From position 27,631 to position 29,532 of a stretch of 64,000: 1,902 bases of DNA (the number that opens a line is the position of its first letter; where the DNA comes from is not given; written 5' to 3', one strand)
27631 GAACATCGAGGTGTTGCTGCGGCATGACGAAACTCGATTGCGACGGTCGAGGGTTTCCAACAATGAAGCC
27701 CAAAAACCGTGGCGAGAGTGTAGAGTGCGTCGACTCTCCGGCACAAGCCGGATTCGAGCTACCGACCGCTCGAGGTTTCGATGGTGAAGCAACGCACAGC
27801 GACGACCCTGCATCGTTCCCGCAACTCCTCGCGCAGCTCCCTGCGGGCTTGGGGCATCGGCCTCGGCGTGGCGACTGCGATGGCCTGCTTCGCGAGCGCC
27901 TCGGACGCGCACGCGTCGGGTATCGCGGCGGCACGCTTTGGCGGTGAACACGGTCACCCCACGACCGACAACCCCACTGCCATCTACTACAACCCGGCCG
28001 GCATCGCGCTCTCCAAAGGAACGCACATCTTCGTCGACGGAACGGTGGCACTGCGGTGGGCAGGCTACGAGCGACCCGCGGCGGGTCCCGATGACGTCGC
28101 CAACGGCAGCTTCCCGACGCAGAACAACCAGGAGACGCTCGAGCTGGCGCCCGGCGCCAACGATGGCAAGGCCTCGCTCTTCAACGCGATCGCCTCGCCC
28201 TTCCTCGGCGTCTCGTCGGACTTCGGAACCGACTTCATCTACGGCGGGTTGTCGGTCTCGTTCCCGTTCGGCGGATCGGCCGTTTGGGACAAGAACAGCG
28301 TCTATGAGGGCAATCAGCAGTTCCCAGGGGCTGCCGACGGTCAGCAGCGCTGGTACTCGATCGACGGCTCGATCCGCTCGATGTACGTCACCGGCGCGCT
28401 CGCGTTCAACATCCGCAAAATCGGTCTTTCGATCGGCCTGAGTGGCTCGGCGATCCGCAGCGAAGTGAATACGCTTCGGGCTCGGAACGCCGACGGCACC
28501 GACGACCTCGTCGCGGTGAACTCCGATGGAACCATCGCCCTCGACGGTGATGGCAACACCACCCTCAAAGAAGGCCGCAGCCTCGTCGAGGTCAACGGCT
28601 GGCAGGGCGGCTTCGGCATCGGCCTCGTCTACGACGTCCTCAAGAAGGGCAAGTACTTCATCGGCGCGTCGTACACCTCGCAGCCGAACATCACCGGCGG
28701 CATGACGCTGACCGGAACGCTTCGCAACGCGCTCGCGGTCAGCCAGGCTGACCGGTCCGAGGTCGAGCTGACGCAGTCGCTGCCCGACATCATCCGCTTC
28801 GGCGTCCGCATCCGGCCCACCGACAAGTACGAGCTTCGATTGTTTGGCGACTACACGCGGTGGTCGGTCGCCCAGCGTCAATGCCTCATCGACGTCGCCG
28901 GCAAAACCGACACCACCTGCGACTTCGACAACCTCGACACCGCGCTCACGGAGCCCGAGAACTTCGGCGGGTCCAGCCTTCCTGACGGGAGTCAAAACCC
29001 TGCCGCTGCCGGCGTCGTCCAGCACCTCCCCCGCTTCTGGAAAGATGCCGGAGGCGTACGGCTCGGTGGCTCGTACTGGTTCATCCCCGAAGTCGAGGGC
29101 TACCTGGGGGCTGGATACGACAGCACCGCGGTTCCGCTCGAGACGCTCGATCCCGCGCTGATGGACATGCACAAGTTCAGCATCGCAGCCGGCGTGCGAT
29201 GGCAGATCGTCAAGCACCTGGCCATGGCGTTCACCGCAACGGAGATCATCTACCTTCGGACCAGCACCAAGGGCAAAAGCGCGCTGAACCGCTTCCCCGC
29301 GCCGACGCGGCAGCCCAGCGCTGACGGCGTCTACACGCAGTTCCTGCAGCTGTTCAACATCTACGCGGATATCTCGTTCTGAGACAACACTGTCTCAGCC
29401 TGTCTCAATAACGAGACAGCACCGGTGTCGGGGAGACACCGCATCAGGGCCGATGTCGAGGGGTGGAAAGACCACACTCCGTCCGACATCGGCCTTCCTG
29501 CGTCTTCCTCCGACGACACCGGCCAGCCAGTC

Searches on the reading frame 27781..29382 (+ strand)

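Call 42: search_protein_families(library=pfam, proteins=[window:27781-29382:+], max_evalue=0.0001)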
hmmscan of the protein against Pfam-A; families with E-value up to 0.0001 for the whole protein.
window:27781-29382:+ (533 aa): 1 family
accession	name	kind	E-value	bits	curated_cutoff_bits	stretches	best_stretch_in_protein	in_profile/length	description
PF03349.22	Toluene_X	-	3e-17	62.6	29.7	1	39-488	14-381/421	Outer membrane protein transport protein (OMPP1/FadL/TodX)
